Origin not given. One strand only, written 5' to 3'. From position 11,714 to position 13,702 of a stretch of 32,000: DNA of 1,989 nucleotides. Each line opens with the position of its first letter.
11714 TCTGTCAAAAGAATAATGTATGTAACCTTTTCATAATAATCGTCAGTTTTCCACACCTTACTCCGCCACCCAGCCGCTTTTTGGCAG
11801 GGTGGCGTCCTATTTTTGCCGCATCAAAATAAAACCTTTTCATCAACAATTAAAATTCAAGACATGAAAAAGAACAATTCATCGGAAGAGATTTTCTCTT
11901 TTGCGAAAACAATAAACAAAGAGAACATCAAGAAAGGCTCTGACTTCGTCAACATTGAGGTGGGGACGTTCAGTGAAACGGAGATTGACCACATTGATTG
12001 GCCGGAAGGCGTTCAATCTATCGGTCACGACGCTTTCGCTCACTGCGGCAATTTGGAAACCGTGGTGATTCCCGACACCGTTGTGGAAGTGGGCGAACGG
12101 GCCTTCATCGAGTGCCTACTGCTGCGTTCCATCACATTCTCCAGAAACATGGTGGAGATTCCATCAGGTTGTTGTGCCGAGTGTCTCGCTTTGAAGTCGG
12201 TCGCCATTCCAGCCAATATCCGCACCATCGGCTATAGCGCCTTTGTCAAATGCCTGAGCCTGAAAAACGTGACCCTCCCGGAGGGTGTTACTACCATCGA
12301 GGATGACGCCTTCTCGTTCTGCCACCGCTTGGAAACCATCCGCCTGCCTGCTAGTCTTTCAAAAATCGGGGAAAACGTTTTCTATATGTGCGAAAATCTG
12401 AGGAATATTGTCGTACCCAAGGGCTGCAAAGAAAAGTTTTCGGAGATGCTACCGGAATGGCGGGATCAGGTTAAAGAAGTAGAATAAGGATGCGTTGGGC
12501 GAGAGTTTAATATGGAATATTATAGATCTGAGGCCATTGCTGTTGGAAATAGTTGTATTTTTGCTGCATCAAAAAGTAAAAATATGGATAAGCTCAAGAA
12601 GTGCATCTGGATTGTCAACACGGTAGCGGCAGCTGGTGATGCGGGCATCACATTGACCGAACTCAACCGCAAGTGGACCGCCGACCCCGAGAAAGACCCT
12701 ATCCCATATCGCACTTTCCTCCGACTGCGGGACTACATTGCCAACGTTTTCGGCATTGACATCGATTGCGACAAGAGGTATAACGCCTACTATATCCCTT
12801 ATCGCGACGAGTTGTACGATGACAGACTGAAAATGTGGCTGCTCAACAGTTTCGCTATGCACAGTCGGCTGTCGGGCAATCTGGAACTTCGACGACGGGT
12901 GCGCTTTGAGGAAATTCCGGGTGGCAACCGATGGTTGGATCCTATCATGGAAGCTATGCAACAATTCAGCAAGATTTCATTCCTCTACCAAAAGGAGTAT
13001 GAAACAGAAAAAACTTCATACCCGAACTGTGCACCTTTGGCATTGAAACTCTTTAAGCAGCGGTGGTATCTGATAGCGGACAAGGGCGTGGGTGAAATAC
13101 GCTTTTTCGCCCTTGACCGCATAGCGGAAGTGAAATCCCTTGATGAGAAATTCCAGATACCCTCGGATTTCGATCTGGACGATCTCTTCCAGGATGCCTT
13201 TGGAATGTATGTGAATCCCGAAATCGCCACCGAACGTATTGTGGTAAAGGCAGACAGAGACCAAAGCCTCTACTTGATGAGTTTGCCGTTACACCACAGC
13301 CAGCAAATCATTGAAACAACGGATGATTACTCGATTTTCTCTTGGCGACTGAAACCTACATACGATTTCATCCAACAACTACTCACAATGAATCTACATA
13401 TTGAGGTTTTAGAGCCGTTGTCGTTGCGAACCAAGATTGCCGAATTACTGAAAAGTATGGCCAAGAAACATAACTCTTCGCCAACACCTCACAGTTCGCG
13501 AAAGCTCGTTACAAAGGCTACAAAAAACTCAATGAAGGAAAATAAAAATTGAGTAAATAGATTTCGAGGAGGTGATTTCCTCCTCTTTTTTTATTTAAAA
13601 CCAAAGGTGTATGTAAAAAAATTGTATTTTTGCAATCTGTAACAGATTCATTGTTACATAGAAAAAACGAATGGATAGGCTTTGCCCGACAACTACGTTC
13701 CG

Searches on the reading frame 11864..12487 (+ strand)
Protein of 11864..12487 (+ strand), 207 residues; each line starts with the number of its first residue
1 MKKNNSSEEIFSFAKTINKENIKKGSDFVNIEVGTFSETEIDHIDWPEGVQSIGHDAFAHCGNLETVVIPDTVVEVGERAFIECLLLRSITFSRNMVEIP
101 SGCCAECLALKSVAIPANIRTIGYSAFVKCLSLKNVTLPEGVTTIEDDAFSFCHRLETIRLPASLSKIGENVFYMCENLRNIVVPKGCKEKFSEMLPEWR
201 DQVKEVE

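Call 9: search_protein_families(library=pfam, proteins=[window:11864-12487:+], max_evalue=0.01)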
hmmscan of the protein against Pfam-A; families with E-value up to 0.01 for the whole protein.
window:11864-12487:+ (207 aa): 2 families
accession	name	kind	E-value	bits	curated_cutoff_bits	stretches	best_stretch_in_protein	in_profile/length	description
PF13306.12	LRR_5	-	3.9e-50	169.4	27.7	2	98-190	2-92/127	BspA type Leucine rich repeat region (6 copies)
PF13855.12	LRR_8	-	0.0038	17.4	27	0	142-182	13-54/61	Leucine rich repeat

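Call 37: search_protein_families(library=padloc, proteins=[window:11864-12487:+], max_evalue=0.01)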
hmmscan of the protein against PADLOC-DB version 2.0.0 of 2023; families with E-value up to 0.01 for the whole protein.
window:11864-12487:+ (207 aa): 0 families

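Call 38: search_protein_families(library=ncbifam, proteins=[window:11864-12487:+], max_evalue=0.01)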
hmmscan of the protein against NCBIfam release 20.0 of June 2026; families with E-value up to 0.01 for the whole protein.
window:11864-12487:+ (207 aa): 2 families
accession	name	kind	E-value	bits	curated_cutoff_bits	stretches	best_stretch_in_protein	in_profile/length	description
NF047961.1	adhesin_HupY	equivalog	1.8e-19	69.4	1250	2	106-187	184-264/978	leucine-rich repeat adhesin HupY/LrrG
NF045861.1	glide_Gli349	exception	1.7e-11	41.5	1750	2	110-173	2679-2741/3169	gliding machinery surface structure protein Gli349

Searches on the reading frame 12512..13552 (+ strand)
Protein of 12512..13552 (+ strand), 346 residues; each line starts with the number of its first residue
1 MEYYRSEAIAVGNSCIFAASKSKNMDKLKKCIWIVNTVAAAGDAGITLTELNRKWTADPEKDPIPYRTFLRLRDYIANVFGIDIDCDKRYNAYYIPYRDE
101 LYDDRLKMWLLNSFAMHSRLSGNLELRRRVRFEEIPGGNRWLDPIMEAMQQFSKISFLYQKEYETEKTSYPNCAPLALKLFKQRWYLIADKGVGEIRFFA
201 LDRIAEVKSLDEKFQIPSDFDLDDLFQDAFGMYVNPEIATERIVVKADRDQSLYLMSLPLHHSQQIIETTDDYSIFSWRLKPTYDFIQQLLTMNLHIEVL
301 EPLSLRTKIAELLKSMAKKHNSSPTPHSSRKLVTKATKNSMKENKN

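Call 10: search_protein_families(library=pfam, proteins=[window:12512-13552:+], max_evalue=0.01)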
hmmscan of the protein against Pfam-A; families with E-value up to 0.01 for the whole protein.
window:12512-13552:+ (346 aa): 2 families
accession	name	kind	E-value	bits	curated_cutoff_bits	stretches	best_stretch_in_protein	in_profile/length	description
PF13280.12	WYL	-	4.4e-11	43.1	21.8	1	142-208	3-69/70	WYL domain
PF25583.1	WCX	-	1.4e-08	35.4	23.9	1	240-317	2-76/76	WCX domain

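Call 37: search_protein_families(library=padloc, proteins=[window:12512-13552:+], max_evalue=0.01)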
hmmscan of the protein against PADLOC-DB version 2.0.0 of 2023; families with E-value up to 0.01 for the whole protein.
window:12512-13552:+ (346 aa): 3 families
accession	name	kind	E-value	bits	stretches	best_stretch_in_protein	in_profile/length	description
PDLC01652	WYL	-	3e-27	93.9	1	140-317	18-162/162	"CAS-I,CAS-II,CAS-III,CAS-IV,CAS-V,CAS-VI; associated_signaling"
PDLC01766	Cas3c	-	5.8e-14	49.2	1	136-334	131-329/1009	-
PDLC01457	WYL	-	2.2e-12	45.1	1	140-304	125-228/229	"CAS-I,CAS-II,CAS-III,CAS-IV,CAS-V,CAS-VI; associated_signaling"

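Call 38: search_protein_families(library=ncbifam, proteins=[window:12512-13552:+], max_evalue=0.01)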
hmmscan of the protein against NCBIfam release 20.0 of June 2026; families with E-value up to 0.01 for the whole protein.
window:12512-13552:+ (346 aa): 0 families

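Call 66: search_solved_structures(query=window:12512-13552:+, max_evalue=0.01, show_alignments=1)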
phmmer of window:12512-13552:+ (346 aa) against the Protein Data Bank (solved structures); distinct sequences matched with E-value up to 0.01: 5.
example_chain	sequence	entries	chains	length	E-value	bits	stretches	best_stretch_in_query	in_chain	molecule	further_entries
7u02_B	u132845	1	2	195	7.4e-09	38.5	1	145-321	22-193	WYL domain-containing protein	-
7tzv_A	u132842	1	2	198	7.7e-09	38.5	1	145-321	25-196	WYL domain-containing protein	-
9cu3_B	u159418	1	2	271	1.9e-08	37.2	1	145-321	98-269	WYL domain-containing protein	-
9pfq_Q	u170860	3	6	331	2.8e-08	36.6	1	145-320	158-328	WYL domain-containing protein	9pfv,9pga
8tp8_A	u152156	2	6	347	3.1e-08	36.5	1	145-320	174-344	DeoR-family transcriptional regulator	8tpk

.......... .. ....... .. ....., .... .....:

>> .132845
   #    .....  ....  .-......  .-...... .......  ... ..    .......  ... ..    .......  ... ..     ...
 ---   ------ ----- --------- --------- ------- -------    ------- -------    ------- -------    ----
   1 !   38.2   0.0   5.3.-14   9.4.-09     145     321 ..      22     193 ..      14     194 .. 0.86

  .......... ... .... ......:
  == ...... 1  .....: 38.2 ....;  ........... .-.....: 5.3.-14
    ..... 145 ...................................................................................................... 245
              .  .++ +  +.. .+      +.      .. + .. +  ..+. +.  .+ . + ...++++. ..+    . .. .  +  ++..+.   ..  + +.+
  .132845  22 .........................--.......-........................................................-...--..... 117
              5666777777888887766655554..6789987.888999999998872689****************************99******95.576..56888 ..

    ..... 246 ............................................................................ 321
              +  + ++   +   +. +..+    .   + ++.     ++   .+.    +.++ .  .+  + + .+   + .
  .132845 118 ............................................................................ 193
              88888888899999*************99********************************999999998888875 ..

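Call 70: find_homologous_proteins(query=window:12512-13552:+, max_evalue=0.00001)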
Query window:12512-13552:+ (346 aa): 104 proteins with E <= 0.00001 among 2399 candidates.
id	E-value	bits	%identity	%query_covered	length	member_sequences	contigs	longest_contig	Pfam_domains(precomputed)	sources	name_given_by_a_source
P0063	2.1e-228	775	99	99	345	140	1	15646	PF13280.13,PF25583.2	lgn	-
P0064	2.3e-189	647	90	87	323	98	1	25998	PF13280.13,PF25583.2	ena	-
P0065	3.5e-184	630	88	87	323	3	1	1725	PF13280.13,PF25583.2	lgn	-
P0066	1.4e-183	628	88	87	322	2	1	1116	PF13280.13,PF25583.2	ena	-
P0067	4.9e-179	613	87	88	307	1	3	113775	PF13280.13,PF25583.2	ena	-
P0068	8.9e-167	573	83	86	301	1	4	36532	PF13280.13,PF25583.2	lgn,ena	-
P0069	4.8e-138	478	70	87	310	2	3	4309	PF13280.13,PF25583.2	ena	-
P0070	1.0e-134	467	66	90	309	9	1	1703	PF13280.13,PF25583.2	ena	-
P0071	9.5e-134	464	67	86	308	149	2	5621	PF13280.13,PF25583.2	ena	-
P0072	1.4e-133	463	68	86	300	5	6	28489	PF13280.13,PF25583.2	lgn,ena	-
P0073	2.0e-133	463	64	89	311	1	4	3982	PF13280.13,PF25583.2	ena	-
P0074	4.9e-133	462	64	89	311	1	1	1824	PF13280.13,PF25583.2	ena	-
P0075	2.3e-121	423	61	86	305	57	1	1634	PF13280.13,PF25583.2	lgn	-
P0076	4.8e-112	393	59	89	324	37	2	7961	PF13280.13,PF25583.2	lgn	-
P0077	2.6e-110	387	58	89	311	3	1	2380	PF13280.13,PF25583.2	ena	-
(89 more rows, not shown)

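Call 81: predict_structure(alignment_id=A4)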
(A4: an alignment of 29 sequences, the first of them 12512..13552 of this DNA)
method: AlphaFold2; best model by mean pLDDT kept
length: 346 residues; sequences in the alignment: 29
mean_pLDDT: 81.8   pTM: 0.67
mean pLDDT of the five models: 81.8, 78.8, 77.8, 77.6, 74.9
residues with pLDDT >= 90: 172; 70-90: 113; 50-70: 23; < 50: 38
segments of 3 or more residues with pLDDT < 50: 1-22, 333-342, 344-346
pLDDT, mean of each block of 10 residues (from residue 1): 29 30 67 87 93 90 93 88 91 83 70 75 78 77 93 96 82 94 90 87 95 93 87 82 97 92 96 97 92 93 96 89 57 46 45
secondary structure, 60 per line:
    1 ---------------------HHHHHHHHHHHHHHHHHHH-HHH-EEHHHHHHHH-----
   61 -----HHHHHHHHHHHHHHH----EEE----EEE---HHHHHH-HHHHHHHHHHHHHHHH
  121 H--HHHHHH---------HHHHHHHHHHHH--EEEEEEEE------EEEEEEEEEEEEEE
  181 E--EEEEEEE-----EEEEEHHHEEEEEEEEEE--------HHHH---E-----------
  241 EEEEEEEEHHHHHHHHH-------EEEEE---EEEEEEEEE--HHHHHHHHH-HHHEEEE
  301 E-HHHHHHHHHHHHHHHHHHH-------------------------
elements in order: H22-40 H48-55 H66-80 E85-87 E92-94 H98-103 H105-121 H124-129 H139-150 E153-160 E167-181 E184-190 E196-200 E204-213 H222-225 E241-248 H249-257 E265-269 E273-281 H284-292 E297-301 H303-321

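Call 85: fold_search(model_id=the predicted structure, library=pdb)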
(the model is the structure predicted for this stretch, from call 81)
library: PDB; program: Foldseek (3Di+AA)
matches with E <= 10: 1021; with E <= 0.001: 31
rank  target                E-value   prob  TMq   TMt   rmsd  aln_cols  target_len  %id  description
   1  8tp8_D                2.9e-15  1.00  0.48  0.51  13.0       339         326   22  Structure of the C. crescentus WYL-activator, DriD, bound to ssDNA and cognate DNA (released 2023-11-29)
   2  8tp8_A                4.3e-14  1.00  0.46  0.49  13.6       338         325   19  Structure of the C. crescentus WYL-activator, DriD, bound to ssDNA and cognate DNA (released 2023-11-29)
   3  8tpk_B                7.0e-14  1.00  0.45  0.47  11.7       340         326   20  P6522 crystal form of C. crescentus DriD-ssDNA-DNA complex (released 2023-11-29)
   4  8tp8_B                7.4e-14  1.00  0.48  0.51  11.3       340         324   21  Structure of the C. crescentus WYL-activator, DriD, bound to ssDNA and cognate DNA (released 2023-11-29)
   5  9pfv_Q                9.9e-14  1.00  0.46  0.48  11.7       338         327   20  The cryo-EM structure of C. crescentus DriD-ssDNA-RNAP-Sigma73-CCNA_03891/CCNA_01149 promoter transcription activation (released 2026-02-25)
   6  8tpk_A                1.2e-13  1.00  0.45  0.49  13.9       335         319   19  P6522 crystal form of C. crescentus DriD-ssDNA-DNA complex (released 2023-11-29)
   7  9pfq_Q                2.5e-13  1.00  0.46  0.49  11.7       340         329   20  The cryo-EM structure of C. crescentus DriD-ssDNA-RNAP-Sigma73-bapE promoter transcription activation complex (released 2026-02-25)
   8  7tzv_A                2.7e-12  1.00  0.38  0.60   5.6       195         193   24  Structure of DriD C-domain bound to 9mer ssDNA (released 2022-06-01)
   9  9cu3_B                3.2e-12  1.00  0.41  0.65   4.9       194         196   23  Allosteric mechanism of DriD transcription activator (released 2025-04-23)
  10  7tzv_M                5.5e-12  1.00  0.47  0.79   3.4       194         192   23  Structure of DriD C-domain bound to 9mer ssDNA (released 2022-06-01)
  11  9cu3_A                7.8e-12  1.00  0.48  0.79   3.0       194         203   23  Allosteric mechanism of DriD transcription activator (released 2025-04-23)
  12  6sj9_A                1.9e-11  1.00  0.36  0.22  12.8       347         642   18  Proteasome accessory factor B/C (PafBC) of Arthrobacter aurescens (released 2019-10-16)
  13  9fnd_X                9.3e-11  1.00  0.34  0.36  16.8       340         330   15  Transcriptional activator PafBC bound to mycobacterial RNA polymerase (released 2025-02-12)
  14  6sj9_B                6.5e-10  1.00  0.36  0.22  11.8       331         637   19  Proteasome accessory factor B/C (PafBC) of Arthrobacter aurescens (released 2019-10-16)
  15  9fnd_Y                8.8e-09  1.00  0.35  0.37  14.4       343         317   13  Transcriptional activator PafBC bound to mycobacterial RNA polymerase (released 2025-02-12)
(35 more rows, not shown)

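Call 97: find_encoding_contigs(protein=P0067, flank=10000, max_places=2)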
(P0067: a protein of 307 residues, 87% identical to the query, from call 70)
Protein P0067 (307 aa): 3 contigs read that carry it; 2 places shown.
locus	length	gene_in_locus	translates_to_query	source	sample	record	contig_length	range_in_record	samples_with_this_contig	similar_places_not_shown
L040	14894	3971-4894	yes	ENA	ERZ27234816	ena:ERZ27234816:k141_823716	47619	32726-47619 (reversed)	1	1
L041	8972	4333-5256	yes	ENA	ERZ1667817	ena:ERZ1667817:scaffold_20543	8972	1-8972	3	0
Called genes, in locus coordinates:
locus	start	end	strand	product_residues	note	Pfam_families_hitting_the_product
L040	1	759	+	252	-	?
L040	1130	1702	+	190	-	-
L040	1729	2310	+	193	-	PF14014:DUF4230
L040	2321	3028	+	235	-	PF14014:DUF4230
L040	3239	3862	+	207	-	-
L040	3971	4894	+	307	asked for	PF13280:WYL, PF25583:WCX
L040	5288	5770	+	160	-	PF13673:Acetyltransf_10 (weak), PF00583:Acetyltransf_1, PF13508:Acetyltransf_7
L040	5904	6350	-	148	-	PF00578:AhpC-TSA, PF08534:Redoxin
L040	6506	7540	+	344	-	PF01757:Acyl_transf_3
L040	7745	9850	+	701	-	PF10459:Peptidase_S46, PF00089:Trypsin (faint), PF13365:Trypsin_2 (faint)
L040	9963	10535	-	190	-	PF13568:OMP_b-brl_2 (weak)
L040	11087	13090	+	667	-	PF07715:Plug, PF00593:TonB_dep_Rec_b-barrel, PF14905:OMP_b-brl_3 (weak)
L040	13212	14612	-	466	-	PF03051:Peptidase_C1_2, PF00112:Peptidase_C1 (faint)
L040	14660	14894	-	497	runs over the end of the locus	PF07602:DUF1565 (faint), PF18962:Por_Secre_tail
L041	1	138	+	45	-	?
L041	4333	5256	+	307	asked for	PF13280:WYL, PF25583:WCX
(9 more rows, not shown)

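Call 98: find_encoding_contigs(protein=P0072, flank=10000, max_places=2)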
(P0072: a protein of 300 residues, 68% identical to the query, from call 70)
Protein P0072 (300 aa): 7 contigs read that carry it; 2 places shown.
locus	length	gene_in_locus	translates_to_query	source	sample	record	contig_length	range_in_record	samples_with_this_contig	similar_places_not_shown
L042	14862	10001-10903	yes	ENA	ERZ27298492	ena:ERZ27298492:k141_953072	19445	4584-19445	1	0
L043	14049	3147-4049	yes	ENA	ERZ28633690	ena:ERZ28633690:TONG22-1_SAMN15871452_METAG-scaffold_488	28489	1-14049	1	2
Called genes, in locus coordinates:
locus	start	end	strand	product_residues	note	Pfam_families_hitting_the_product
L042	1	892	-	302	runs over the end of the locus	PF14253:AbiH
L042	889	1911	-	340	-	PF05708:Peptidase_C92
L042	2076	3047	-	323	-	PF14280:DUF4365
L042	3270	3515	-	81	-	-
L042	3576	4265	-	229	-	-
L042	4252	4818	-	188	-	PF00912:Transgly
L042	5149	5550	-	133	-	PF19480:DUF6016, PF07883:Cupin_2 (weak)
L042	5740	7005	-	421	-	PF13173:AAA_14, PF13635:DUF4143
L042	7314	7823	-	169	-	-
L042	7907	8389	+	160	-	PF13673:Acetyltransf_10 (weak), PF00583:Acetyltransf_1, PF13508:Acetyltransf_7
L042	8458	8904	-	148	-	PF00578:AhpC-TSA, PF08534:Redoxin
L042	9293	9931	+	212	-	-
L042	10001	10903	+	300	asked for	PF13280:WYL, PF25583:WCX (weak)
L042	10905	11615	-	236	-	PF18998:Flg_new_2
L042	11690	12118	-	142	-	-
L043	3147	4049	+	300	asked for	PF13280:WYL, PF25583:WCX (weak)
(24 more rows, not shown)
